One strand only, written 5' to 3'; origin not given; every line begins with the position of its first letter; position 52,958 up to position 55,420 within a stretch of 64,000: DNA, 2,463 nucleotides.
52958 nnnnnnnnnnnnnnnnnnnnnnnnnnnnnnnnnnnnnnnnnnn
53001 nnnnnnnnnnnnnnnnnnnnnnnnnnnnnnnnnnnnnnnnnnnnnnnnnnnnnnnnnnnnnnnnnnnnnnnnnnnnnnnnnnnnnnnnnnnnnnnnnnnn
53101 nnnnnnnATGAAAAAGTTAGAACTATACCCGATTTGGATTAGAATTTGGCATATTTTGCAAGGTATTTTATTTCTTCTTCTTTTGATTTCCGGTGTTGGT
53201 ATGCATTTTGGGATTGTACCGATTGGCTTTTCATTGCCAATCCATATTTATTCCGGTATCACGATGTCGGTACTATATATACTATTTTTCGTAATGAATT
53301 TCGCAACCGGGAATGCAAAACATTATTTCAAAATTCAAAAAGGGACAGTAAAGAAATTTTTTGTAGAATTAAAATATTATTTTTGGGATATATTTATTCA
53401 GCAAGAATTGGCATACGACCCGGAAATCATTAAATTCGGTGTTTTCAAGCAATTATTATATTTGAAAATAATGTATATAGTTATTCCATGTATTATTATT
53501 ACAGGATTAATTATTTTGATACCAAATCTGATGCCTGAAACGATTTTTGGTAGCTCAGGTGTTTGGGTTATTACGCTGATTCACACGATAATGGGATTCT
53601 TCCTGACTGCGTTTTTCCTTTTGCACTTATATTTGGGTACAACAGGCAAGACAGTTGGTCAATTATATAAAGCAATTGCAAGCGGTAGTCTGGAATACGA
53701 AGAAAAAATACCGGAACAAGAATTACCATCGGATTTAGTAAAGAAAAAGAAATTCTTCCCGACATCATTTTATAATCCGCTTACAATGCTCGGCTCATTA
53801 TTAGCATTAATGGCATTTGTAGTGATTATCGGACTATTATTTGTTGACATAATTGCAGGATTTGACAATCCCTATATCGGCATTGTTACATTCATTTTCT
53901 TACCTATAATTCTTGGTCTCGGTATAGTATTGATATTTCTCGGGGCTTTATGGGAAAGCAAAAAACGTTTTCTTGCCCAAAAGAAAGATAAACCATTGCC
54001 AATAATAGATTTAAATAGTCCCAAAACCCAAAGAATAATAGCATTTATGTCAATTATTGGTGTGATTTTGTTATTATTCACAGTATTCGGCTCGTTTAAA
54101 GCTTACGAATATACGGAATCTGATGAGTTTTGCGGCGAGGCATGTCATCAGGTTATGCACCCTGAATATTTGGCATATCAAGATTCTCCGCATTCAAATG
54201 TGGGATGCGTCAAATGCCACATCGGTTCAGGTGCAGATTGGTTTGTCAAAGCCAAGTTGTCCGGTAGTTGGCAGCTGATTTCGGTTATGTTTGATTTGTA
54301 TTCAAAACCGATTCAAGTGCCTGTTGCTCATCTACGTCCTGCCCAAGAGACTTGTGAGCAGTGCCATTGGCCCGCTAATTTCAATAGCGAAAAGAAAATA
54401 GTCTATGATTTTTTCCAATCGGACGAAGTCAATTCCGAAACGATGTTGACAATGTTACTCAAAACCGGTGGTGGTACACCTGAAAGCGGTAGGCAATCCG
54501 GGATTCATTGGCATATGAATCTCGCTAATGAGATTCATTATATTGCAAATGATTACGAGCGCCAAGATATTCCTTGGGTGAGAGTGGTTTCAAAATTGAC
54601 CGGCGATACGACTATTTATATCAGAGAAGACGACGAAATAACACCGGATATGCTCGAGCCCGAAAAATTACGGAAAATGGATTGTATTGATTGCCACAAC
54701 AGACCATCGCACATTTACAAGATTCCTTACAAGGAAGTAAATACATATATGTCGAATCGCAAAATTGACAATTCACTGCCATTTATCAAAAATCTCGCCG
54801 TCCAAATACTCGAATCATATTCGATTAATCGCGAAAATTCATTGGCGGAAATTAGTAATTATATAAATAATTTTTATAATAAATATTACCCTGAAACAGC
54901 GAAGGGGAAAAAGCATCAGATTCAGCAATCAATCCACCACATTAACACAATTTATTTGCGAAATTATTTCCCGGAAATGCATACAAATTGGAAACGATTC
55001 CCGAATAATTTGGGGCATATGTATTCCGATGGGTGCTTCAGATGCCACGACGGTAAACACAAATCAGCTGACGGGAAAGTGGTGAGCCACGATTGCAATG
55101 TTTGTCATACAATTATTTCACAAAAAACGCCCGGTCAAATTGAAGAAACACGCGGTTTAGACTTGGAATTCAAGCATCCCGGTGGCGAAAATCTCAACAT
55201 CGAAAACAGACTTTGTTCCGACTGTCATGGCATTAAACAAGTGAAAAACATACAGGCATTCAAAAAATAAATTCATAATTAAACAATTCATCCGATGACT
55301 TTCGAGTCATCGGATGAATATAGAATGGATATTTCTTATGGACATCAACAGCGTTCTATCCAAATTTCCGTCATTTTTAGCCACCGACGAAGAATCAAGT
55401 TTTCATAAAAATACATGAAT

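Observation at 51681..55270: Translationally coupled 13-heme cytochrome plus a novel cytochrome b::7-heme NapC/ImcH-like fusion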

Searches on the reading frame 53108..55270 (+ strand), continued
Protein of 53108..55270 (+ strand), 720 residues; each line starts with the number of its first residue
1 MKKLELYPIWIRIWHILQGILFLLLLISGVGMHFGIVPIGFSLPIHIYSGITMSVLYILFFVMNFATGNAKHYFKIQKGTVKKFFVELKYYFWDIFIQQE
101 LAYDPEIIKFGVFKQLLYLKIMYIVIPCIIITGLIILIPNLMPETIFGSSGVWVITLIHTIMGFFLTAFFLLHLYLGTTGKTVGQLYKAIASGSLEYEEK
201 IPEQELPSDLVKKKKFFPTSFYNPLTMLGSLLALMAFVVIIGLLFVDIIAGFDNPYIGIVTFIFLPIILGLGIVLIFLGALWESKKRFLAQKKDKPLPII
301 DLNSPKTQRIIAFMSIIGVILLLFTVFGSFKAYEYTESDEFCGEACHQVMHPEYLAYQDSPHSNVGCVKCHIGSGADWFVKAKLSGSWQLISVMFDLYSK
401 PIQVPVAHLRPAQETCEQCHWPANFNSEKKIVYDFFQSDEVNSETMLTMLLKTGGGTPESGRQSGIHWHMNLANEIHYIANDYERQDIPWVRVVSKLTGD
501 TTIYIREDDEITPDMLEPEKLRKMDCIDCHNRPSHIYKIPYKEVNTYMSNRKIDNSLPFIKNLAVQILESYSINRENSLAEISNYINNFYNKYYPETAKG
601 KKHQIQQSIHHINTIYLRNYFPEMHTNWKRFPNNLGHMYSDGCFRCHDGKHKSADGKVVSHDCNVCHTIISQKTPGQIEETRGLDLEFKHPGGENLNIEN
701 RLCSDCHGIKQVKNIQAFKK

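Call 57: fold_search(model_id=the predicted structure, library=pdb)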
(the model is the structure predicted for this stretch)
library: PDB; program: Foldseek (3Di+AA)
matches with E <= 10: 83; with E <= 0.001: 0
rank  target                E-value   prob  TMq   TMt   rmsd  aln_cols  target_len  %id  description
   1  1kqf_C                3.0e-02  1.00  0.21  0.62   4.5       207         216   19  FORMATE DEHYDROGENASE N FROM E. COLI (released 2002-03-15)
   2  3jcm_N                7.2e-01  0.03  0.05  0.03  26.7       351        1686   12  Cryo-EM structure of the spliceosomal U4/U6.U5 tri-snRNP (released 2016-02-24)
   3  5o9z_C                1.6e+00  0.02  0.06  0.03  28.9       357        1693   10  Cryo-EM structure of a pre-catalytic human spliceosome primed for activation (B complex) (released 2017-08-16)
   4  5m59_C                1.7e+00  0.03  0.06  0.04  22.3       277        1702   10  Crystal structure of Chaetomium thermophilum Brr2 helicase core in complex with Prp8 Jab1 domain (released 2016-12-21)
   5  7o5y_D                1.9e+00  0.06  0.04  0.18  18.6       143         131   10  PilA minor pilin of Streptococcus sanguinis type IV pili (released 2022-04-20)
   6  6qw6_5B               1.9e+00  0.03  0.06  0.03  24.1       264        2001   11  Structure of the human U5.U4/U6 tri-snRNP at 2.9A resolution. (released 2019-04-17)
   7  8wgd_B                2.2e+00  0.07  0.06  0.06  21.1       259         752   12  mGlu2-4 inactive heterodimer (released 2024-11-27)
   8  4f91                  2.3e+00  0.02  0.06  0.03  23.9       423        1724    9  Brr2 Helicase Region (released 2012-10-17)
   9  8q7x_B                2.6e+00  0.03  0.06  0.03  24.2       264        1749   10  Structure of the recycling U5 snRNP bound to chaperone CD2BP2 (State 4) (released 2024-04-17)
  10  8rc0_B                2.6e+00  0.02  0.06  0.03  25.6       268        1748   12  Structure of the human 20S U5 snRNP (released 2024-03-27)
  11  7os1_B                2.8e+00  0.02  0.05  0.03  25.7       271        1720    9  Cryo-EM structure of Brr2 in complex with Fbp21 (released 2022-02-23)
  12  8jd5_2                3.1e+00  0.06  0.07  0.07  26.2       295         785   12  Cryo-EM structure of Gi1-bound mGlu2-mGlu4 heterodimer (released 2023-06-21)
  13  8r09_B                3.1e+00  0.02  0.05  0.03  22.1       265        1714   10  Cryo-EM structure of the cross-exon pre-B+5'ss+ATPgammaS complex (released 2024-05-22)
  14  6qws                  3.2e+00  0.02  0.07  0.04  22.1       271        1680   11  Crystal structure of the Ski2 RNA-helicase Brr2 from Chaetomium thermophilum in the apo state (released 2020-01-15)
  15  2nyy_A                3.2e+00  0.01  0.06  0.04  23.7       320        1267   12  Crystal structure of botulinum neurotoxin type A complexed with monoclonal antibody CR1 (released 2006-12-26)
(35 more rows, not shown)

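Call 58: search_protein_families(library=pfam, proteins=[P0179, P0215, P0127, P0143], max_evalue=0.001)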
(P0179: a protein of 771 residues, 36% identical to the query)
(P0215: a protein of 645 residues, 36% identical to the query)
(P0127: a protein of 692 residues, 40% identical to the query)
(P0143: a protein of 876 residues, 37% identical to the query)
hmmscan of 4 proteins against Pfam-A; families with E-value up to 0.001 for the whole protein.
P0179 (771 aa): 4 families
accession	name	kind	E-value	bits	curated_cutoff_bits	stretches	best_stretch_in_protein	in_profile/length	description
PF01292.26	Ni_hydr_CYTB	-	5.5e-25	88.6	30.1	1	25-225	1-179/179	Prokaryotic cytochrome b561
PF14522.11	Cytochrome_C7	-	2.3e-06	27.7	24.8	0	696-725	43-66/67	Cytochrome c7 and related cytochrome c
PF03264.19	Cytochrom_NNT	-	9.8e-06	25.9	24.1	1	369-454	9-99/174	NapC/NirT cytochrome c family, N-terminal region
PF14358.11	DUF4405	-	0.00076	20.4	26.7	1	141-206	2-64/66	Domain of unknown function (DUF4405)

P0215 (645 aa): 2 families
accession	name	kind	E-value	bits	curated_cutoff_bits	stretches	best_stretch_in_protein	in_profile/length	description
PF01661.27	Macro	-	9.8e-23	80.8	22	1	23-131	2-117/118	Macro domain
PF03264.19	Cytochrom_NNT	-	4.1e-09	36.8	24.1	1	274-363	7-100/174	NapC/NirT cytochrome c family, N-terminal region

P0127 (692 aa): 4 families
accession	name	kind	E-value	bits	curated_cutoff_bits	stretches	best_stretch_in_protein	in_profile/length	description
PF14522.11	Cytochrome_C7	-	2.2e-26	91.9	24.8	1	625-690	1-67/67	Cytochrome c7 and related cytochrome c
PF14537.11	Cytochrom_c3_2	-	8.3e-15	55.5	25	1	422-505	2-78/79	Cytochrome c3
PF02085.21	Cytochrom_CIII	-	8.1e-10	39.4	22.9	0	621-691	17-84/101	Class III cytochrome C family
PF03264.19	Cytochrom_NNT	-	1.9e-07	31.5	24.1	1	100-186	9-100/174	NapC/NirT cytochrome c family, N-terminal region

P0143 (876 aa): 4 families
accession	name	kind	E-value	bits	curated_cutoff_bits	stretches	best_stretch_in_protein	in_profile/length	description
PF14522.11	Cytochrome_C7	-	2.6e-23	82.1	24.8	2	475-546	8-67/67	Cytochrome c7 and related cytochrome c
PF14537.11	Cytochrom_c3_2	-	4e-14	53.3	25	0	432-488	7-65/79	Cytochrome c3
PF02085.21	Cytochrom_CIII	-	1.3e-12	48.3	22.9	0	416-520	16-101/101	Class III cytochrome C family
PF03264.19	Cytochrom_NNT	-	7.9e-07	29.4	24.1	1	103-191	8-100/174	NapC/NirT cytochrome c family, N-terminal region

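Call 60: find_encoding_contigs(protein=P0179, flank=6000, max_places=1)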
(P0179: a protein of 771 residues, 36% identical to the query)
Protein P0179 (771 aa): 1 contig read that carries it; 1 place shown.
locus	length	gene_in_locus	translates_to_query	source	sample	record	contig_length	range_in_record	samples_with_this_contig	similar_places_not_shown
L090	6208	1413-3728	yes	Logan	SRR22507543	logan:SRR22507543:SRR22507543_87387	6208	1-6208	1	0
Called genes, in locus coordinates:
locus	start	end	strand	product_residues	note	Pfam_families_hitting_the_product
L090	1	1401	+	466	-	?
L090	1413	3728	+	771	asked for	PF01292:Ni_hydr_CYTB, PF03264:Cytochrom_NNT (faint), PF14522:Cytochrome_C7 (faint)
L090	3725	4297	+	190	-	PF01750:HycI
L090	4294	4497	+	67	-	-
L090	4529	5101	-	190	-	-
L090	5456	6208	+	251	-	?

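Call 61: search_protein_families(library=pfam, proteins=[L090:1-1401:+, L090:5456-6208:+, L090:4529-5101:-, L003:4264-5448:+, L003:3166-4239:+], max_evalue=0.01)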
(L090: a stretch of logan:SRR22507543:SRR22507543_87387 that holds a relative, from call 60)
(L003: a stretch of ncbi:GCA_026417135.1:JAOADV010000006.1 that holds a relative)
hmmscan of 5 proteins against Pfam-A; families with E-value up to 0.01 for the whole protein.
L090:1-1401:+ (466 aa): 1 family
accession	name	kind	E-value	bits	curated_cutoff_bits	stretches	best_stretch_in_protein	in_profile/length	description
PF00374.24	NiFeSe_Hases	-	7.1e-185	616.2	25.8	1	1-450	64-507/508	Nickel-dependent hydrogenase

L090:5456-6208:+ (251 aa): 1 family
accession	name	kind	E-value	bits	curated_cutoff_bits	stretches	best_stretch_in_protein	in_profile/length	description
PF02665.19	Nitrate_red_gam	-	1.5e-05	25.2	22.9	1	91-248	41-200/217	Nitrate reductase gamma subunit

L090:4529-5101:- (190 aa): 0 families

L003:4264-5448:+ (394 aa): 0 families

L003:3166-4239:+ (357 aa): 2 families
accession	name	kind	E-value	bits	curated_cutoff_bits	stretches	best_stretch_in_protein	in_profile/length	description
PF22113.1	Mtrc-MtrF_II-IV_dom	-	1.2e-07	31.8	30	1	38-88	117-167/176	Outer membrane cytochrome MtrC/MtrF-like, domains II/IV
PF14522.11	Cytochrome_C7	-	4e-06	27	24.8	0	42-116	14-66/67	Cytochrome c7 and related cytochrome c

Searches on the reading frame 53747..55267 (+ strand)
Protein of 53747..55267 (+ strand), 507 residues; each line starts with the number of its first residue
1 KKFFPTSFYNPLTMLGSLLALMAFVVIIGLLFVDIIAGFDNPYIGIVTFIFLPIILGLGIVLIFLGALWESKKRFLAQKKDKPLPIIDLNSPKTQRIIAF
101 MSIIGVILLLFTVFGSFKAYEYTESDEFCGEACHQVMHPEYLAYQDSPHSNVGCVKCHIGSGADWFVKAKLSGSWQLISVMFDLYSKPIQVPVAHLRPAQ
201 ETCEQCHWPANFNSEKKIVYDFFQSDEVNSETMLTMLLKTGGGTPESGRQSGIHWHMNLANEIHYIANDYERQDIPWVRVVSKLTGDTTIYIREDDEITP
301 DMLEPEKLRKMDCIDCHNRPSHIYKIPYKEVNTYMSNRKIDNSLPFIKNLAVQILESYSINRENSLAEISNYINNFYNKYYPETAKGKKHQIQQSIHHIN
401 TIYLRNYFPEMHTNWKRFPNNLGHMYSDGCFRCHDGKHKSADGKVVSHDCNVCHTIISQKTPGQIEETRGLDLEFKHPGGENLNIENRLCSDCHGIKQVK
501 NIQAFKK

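Call 83: predict_structure(alignment_id=A2)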
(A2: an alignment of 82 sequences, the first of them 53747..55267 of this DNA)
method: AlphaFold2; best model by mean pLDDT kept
length: 507 residues; sequences in the alignment: 82
mean_pLDDT: 75.6   pTM: 0.67
mean pLDDT of the five models: 75.6, 74.4, 73.9, 68.4, 66.9
residues with pLDDT >= 90: 109; 70-90: 208; 50-70: 163; < 50: 27
segments of 3 or more residues with pLDDT < 50: 157-173, 500-507
pLDDT, mean of each block of 10 residues (from residue 1): 75 92 91 82 74 89 90 72 69 84 82 71 61 58 67 52 42 54 60 61 61 75 92 86 54 62 82 83 85 86 81 65 78 95 97 82 87 97 97 97 75 63 66 80 82 85 82 77 69 65 35
secondary structure, 60 per line:
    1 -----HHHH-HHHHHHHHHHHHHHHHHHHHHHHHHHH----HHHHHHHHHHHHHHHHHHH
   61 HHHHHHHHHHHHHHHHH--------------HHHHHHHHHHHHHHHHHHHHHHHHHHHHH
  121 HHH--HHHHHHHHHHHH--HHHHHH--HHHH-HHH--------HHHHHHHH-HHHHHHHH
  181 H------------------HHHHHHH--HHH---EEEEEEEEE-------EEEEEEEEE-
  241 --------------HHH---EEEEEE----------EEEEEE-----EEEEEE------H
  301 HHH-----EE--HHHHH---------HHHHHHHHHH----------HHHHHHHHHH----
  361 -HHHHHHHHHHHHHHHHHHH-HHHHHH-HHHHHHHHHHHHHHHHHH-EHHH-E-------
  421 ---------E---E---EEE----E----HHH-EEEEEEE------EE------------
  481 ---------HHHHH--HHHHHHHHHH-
elements in order: H6-9 H11-37 H42-77 H92-123 H126-137 H140-145 H148-151 H164-171 H173-181 H200-206 E215-223 E231-239 E261-266 E277-282 E288-293 H300-303 H313-317 H327-336 H347-356 H362-380 H382-387 H389-406 E438-440 E454-460 H490-494 H497-506

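Call 85: fold_search(model_id=the predicted structure, library=pdb)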
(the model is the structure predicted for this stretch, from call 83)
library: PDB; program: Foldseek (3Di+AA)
matches with E <= 10: 130; with E <= 0.001: 0
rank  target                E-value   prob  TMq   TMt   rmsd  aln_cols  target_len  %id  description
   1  6qv4                  2.7e-01  0.04  0.08  0.04  22.9       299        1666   10  Crystal structure of the Ski2 RNA-helicase Brr2 from Chaetomium thermophilum bound to ATP-gamma-S (released 2020-01-15)
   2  6qv3                  4.9e-01  0.06  0.07  0.03  23.6       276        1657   12  Crystal structure of the Ski2 RNA-helicase Brr2 from Chaetomium thermophilum bound to ADP (released 2020-01-15)
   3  6s8o                  5.5e-01  0.02  0.07  0.04  22.0       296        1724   11  Human Brr2 Helicase Region M641C/A1582C (released 2020-01-22)
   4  8q7x_B                6.7e-01  0.02  0.07  0.03  24.7       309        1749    9  Structure of the recycling U5 snRNP bound to chaperone CD2BP2 (State 4) (released 2024-04-17)
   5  7uc7                  7.4e-01  0.04  0.11  0.10  24.1       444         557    9  Stat5a Core in complex with Compound 17 (released 2023-02-15)
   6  8vxh_A                8.2e-01  0.99  0.13  0.21   7.6        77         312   22  Cryo-EM Structure of the Glycosyltransferase ArnC from Salmonella enterica in the Apo State Determined on Talos Arctic (released 2025-02-05)
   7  2iy5_B                8.2e-01  0.06  0.07  0.05  15.8       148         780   14  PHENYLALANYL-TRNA SYNTHETASE FROM THERMUS THERMOPHILUS complexed with tRNA and a phenylalanyl-adenylate analog (released 2006-09-06)
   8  6qw6_5B               8.2e-01  0.02  0.07  0.03  19.9       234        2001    9  Structure of the human U5.U4/U6 tri-snRNP at 2.9A resolution. (released 2019-04-17)
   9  5m59_C                8.6e-01  0.03  0.07  0.03  19.8       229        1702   10  Crystal structure of Chaetomium thermophilum Brr2 helicase core in complex with Prp8 Jab1 domain (released 2016-12-21)
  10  7tva_A                9.1e-01  0.04  0.12  0.11  21.1       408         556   10  Stat5a Core in complex with AK2292 (released 2023-02-15)
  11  9fmd_B                9.1e-01  0.03  0.07  0.03  18.6       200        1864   12  Integrative model of the human post-catalytic spliceosome (P-complex) (released 2024-07-10)
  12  5m52_A                1.0e+00  0.03  0.07  0.03  23.6       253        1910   13  Crystal structure of yeast Brr2 full-lenght in complex with Prp8 Jab1 domain (released 2016-12-07)
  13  7dvq_D                1.0e+00  0.02  0.08  0.03  23.8       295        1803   10  Cryo-EM Structure of the Activated Human Minor Spliceosome (minor Bact Complex) (released 2021-03-31)
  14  8hqs_B                1.2e+00  0.08  0.10  0.12  18.5       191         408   11  Cryo-EM structure of 8-subunit Smc5/6 head region (released 2024-06-19)
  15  1pys_B                1.2e+00  0.04  0.06  0.04  15.6       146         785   11  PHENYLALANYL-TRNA SYNTHETASE FROM THERMUS THERMOPHILUS (released 1997-11-19)
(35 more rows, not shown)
